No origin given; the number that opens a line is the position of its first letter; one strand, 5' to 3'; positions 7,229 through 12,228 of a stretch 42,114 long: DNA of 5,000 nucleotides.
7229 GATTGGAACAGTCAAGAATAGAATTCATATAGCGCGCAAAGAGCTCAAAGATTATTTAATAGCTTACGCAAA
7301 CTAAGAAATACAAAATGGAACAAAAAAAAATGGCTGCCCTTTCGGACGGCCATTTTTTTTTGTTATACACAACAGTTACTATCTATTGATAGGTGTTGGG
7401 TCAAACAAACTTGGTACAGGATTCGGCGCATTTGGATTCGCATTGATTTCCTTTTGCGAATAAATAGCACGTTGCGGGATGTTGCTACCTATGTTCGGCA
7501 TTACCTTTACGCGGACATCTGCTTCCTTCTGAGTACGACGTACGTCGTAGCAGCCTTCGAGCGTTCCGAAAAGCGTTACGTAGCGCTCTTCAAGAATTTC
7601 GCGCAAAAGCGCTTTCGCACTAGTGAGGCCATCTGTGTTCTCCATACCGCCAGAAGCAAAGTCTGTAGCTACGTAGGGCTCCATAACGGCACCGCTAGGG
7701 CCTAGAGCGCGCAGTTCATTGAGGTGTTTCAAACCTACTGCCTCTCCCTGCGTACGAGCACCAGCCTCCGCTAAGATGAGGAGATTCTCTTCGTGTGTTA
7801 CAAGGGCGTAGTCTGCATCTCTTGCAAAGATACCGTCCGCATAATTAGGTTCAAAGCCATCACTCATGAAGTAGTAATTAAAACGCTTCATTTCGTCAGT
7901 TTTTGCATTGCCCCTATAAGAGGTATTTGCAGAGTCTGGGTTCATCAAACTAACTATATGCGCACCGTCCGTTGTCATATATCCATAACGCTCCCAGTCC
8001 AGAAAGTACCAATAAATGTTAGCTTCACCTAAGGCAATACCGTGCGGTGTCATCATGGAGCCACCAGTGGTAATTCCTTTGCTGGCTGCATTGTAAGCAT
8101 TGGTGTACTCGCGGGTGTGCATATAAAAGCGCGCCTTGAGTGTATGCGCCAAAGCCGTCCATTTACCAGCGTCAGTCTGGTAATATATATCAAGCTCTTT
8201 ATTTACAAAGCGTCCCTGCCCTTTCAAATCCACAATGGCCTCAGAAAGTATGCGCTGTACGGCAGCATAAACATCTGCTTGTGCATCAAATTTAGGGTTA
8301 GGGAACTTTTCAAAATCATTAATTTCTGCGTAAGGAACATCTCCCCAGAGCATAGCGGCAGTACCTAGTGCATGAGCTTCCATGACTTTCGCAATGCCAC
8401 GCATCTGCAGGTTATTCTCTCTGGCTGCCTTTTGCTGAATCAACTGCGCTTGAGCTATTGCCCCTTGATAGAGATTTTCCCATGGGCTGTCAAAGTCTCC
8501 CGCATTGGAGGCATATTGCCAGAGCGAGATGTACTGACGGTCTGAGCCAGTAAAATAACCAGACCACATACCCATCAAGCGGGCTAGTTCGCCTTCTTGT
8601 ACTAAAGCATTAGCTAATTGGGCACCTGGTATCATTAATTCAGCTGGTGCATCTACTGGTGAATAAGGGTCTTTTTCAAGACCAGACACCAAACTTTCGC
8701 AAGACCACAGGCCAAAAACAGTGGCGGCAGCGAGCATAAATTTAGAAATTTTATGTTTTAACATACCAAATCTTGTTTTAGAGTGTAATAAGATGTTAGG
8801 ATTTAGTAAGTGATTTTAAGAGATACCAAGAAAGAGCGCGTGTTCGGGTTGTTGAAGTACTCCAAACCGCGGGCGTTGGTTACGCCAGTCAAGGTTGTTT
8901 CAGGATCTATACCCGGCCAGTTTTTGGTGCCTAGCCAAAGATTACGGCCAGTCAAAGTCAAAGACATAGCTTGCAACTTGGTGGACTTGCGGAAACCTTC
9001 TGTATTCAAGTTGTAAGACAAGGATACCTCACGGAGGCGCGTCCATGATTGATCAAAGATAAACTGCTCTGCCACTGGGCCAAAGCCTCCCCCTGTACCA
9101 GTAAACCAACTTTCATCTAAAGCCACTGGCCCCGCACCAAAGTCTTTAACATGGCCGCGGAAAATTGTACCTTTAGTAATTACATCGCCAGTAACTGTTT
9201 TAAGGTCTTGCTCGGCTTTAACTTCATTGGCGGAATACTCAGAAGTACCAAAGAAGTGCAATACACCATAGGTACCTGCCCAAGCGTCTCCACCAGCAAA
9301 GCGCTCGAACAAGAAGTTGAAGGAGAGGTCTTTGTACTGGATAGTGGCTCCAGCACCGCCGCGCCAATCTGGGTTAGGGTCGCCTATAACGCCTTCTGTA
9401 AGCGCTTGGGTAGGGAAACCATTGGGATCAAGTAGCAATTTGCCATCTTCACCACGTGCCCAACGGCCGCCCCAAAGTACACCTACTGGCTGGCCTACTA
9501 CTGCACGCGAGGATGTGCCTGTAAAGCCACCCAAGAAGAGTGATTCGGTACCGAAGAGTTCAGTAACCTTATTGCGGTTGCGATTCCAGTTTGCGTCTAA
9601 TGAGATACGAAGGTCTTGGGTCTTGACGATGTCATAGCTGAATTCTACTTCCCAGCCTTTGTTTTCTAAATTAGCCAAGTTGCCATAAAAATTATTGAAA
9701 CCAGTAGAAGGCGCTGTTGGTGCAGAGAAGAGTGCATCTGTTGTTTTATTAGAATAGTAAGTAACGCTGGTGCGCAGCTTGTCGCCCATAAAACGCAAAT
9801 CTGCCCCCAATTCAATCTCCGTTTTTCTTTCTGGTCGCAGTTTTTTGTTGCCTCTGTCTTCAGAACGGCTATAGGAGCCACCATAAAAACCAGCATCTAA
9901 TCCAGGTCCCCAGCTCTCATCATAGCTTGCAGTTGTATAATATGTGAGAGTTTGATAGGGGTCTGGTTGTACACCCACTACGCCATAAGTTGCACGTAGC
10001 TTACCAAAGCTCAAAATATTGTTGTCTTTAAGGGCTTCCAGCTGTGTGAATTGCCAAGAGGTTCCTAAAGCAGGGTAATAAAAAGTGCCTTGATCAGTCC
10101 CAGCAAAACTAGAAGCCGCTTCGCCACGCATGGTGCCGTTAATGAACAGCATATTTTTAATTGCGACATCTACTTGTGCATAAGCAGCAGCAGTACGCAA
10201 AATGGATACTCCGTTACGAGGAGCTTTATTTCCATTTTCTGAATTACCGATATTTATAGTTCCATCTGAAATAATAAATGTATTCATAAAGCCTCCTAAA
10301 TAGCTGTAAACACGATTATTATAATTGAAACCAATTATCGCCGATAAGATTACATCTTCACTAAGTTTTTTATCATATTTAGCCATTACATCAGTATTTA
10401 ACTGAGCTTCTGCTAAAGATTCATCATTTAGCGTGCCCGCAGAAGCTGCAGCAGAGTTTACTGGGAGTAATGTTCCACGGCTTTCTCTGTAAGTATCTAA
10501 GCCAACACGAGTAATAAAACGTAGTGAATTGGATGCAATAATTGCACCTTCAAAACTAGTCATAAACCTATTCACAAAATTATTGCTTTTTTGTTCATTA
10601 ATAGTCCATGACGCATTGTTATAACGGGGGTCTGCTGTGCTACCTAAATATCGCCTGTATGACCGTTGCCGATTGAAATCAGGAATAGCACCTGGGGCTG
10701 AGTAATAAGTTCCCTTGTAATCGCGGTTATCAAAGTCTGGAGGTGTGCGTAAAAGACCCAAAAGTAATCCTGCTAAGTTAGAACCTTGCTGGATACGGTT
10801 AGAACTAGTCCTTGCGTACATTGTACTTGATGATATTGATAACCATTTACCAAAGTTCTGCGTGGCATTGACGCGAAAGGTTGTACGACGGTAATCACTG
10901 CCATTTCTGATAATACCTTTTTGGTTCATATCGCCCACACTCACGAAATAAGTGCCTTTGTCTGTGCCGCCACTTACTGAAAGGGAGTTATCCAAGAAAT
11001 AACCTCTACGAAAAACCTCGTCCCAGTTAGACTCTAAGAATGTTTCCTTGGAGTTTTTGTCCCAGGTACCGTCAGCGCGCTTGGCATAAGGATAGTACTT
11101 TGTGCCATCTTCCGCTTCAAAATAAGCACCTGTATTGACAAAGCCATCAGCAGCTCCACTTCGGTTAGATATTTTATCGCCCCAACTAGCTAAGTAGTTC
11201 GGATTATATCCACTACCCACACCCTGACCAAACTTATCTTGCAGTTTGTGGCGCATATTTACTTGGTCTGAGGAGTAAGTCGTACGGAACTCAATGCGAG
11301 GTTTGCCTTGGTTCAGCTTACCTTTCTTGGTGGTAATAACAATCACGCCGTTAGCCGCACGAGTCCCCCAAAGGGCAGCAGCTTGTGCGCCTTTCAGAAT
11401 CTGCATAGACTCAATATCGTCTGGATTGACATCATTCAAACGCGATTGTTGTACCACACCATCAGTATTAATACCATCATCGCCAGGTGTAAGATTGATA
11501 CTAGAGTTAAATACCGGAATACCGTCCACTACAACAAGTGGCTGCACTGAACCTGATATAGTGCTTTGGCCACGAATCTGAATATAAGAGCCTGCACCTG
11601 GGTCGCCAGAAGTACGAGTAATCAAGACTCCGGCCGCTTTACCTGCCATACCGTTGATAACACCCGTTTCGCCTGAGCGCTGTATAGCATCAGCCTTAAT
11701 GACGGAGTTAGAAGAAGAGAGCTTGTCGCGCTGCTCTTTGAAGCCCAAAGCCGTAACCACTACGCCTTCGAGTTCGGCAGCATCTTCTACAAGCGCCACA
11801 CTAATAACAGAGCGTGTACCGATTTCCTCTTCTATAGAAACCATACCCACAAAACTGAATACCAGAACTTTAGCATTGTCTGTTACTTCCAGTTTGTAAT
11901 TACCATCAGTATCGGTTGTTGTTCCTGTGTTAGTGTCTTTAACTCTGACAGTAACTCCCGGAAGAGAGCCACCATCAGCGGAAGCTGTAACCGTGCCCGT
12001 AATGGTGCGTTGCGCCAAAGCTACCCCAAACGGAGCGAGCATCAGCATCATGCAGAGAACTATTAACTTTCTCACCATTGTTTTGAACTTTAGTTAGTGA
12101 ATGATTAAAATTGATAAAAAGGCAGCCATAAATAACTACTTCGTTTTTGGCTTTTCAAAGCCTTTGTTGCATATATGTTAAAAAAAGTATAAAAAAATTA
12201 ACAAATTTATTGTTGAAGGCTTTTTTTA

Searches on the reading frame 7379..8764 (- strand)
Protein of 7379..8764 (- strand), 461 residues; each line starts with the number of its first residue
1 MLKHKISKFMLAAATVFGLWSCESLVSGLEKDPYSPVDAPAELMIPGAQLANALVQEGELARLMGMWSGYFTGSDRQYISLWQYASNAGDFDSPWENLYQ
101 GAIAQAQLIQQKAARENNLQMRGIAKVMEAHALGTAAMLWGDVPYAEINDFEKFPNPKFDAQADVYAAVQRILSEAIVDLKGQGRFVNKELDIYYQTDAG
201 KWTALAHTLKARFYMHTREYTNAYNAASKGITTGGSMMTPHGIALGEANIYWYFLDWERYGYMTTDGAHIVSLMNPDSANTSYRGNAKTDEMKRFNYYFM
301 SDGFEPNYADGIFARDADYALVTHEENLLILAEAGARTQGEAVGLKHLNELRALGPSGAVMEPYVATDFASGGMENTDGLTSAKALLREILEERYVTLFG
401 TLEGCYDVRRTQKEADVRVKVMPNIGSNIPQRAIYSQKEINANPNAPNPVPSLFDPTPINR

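Call 57: search_protein_families(library=pfam, proteins=[window:7379-8764:-], max_evalue=0.01)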
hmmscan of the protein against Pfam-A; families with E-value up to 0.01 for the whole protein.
window:7379-8764:- (461 aa): 3 families
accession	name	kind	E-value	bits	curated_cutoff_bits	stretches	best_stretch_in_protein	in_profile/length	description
PF12771.13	SusD-like_2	-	1.2e-19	70.9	27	1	62-227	30-199/415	Starch-binding associating with outer membrane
PF12741.13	SusD-like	-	1.1e-16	61.4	27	1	64-305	50-297/495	Susd and RagB outer membrane lipoprotein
PF14322.12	SusD-like_3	-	0.00051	20.8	27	1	83-214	66-190/191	Starch-binding associating with outer membrane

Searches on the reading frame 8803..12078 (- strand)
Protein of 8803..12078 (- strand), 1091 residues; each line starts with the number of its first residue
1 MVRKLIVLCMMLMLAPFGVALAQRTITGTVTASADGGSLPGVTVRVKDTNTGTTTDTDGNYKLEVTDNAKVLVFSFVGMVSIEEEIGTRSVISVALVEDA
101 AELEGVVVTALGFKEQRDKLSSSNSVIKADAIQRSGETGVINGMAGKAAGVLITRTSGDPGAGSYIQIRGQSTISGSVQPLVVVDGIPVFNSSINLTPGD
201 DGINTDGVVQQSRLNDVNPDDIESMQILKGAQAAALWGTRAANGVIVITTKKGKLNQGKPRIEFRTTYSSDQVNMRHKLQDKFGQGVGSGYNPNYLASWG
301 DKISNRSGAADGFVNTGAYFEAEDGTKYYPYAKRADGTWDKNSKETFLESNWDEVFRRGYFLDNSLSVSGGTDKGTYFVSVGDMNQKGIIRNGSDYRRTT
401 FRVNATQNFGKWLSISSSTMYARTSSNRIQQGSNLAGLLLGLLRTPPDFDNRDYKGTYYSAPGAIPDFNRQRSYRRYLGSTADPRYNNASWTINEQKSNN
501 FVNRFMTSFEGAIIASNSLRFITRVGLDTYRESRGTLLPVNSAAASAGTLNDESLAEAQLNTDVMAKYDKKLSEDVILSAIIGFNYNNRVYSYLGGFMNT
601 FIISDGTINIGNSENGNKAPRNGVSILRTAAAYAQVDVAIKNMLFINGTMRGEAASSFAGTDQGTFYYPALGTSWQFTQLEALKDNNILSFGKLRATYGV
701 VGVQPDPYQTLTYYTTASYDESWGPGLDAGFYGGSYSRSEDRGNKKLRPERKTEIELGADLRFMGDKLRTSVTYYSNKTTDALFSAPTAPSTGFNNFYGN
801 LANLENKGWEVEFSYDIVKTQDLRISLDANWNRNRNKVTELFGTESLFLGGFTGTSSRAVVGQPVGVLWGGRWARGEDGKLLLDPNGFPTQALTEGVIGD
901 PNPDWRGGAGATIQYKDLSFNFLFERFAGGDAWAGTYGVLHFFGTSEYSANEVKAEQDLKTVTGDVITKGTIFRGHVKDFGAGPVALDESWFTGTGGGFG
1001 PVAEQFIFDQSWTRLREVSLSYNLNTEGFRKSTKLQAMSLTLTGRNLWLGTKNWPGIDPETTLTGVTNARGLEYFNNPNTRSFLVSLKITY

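Call 57: search_protein_families(library=pfam, proteins=[window:8803-12078:-], max_evalue=0.01)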
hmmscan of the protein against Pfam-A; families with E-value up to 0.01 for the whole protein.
window:8803-12078:- (1091 aa): 4 families
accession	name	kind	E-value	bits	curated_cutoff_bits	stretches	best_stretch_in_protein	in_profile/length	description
PF13715.12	CarbopepD_reg_2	-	8.2e-16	58.3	32.2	1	26-108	1-88/88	CarboxypepD_reg-like domain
PF07715.20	Plug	-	1.1e-14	55.3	23.9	1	119-245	4-107/107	TonB-dependent Receptor Plug Domain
PF13620.12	CarboxypepD_reg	-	1.3e-07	32.3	32.3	1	25-84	1-64/82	Carboxypeptidase regulatory-like domain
PF16371.11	MetallophosN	-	0.0073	16.9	35.6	0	28-74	1-43/77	N terminal of Calcineurin-like phosphoesterase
